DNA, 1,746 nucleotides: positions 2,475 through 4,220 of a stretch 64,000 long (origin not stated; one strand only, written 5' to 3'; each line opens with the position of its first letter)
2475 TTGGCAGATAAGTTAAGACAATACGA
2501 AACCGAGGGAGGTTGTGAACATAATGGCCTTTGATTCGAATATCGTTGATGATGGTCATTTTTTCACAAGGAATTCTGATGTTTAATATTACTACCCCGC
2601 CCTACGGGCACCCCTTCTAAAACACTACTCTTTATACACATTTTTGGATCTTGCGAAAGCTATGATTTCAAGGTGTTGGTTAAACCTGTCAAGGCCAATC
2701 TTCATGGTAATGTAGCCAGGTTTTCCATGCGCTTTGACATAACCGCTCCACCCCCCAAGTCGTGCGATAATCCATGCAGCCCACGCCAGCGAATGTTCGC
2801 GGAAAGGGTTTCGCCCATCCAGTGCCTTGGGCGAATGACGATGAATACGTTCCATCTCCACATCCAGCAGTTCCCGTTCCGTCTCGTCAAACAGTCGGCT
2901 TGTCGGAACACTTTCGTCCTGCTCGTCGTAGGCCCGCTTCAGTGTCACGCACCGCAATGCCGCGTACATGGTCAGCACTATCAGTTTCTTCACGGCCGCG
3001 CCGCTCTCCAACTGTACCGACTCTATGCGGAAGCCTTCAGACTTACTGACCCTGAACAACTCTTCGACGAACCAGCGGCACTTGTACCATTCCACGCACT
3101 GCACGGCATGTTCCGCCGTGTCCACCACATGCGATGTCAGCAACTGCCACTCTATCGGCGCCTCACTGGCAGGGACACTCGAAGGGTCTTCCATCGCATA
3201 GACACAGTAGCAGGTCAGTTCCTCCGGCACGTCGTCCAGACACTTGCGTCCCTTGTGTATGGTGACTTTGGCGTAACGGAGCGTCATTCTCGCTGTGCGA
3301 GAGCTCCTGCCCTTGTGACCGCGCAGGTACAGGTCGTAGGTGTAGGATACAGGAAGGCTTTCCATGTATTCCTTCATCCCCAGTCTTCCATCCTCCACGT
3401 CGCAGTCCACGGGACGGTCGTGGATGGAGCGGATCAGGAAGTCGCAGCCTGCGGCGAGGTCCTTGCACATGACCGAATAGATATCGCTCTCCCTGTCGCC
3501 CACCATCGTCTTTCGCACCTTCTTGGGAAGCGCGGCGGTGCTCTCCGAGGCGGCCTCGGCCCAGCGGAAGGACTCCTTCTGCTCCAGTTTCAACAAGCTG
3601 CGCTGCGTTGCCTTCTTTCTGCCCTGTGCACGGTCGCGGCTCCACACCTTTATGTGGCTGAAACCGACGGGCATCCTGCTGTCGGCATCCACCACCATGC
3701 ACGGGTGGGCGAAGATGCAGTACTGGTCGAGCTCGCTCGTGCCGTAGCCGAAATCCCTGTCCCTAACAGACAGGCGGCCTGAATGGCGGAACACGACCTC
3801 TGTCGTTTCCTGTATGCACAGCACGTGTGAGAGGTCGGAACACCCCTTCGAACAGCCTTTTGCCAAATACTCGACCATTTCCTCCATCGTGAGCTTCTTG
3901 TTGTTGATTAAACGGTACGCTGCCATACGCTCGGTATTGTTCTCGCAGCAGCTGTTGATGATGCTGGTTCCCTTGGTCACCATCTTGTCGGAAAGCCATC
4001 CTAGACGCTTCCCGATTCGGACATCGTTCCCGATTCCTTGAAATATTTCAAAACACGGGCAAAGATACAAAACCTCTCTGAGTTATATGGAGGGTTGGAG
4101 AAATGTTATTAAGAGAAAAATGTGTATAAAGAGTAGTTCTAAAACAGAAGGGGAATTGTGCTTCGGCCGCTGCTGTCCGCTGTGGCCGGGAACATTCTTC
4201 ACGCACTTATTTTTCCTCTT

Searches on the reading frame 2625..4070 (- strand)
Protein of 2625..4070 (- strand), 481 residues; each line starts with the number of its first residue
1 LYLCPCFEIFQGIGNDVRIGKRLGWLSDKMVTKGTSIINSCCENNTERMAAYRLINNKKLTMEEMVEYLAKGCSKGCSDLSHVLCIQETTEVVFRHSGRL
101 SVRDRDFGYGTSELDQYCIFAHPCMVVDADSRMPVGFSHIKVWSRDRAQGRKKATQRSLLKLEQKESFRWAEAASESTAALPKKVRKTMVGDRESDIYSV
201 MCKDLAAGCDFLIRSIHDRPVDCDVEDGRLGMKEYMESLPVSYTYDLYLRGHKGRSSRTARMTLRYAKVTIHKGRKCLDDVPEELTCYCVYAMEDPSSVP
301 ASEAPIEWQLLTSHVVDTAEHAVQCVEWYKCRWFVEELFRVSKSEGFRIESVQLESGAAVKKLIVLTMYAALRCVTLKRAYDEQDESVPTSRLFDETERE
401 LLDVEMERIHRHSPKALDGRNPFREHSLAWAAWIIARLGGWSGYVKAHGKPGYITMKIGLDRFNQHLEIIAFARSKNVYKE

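Call 74: search_protein_families(library=pfam, proteins=[window:2625-4070:-], max_evalue=0.00001)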
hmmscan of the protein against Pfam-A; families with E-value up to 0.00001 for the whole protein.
window:2625-4070:- (481 aa): 1 family
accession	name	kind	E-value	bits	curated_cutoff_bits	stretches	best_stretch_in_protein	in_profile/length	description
PF01609.27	DDE_Tnp_1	-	1.3e-06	28.8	23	1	237-369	115-196/200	Transposase DDE domain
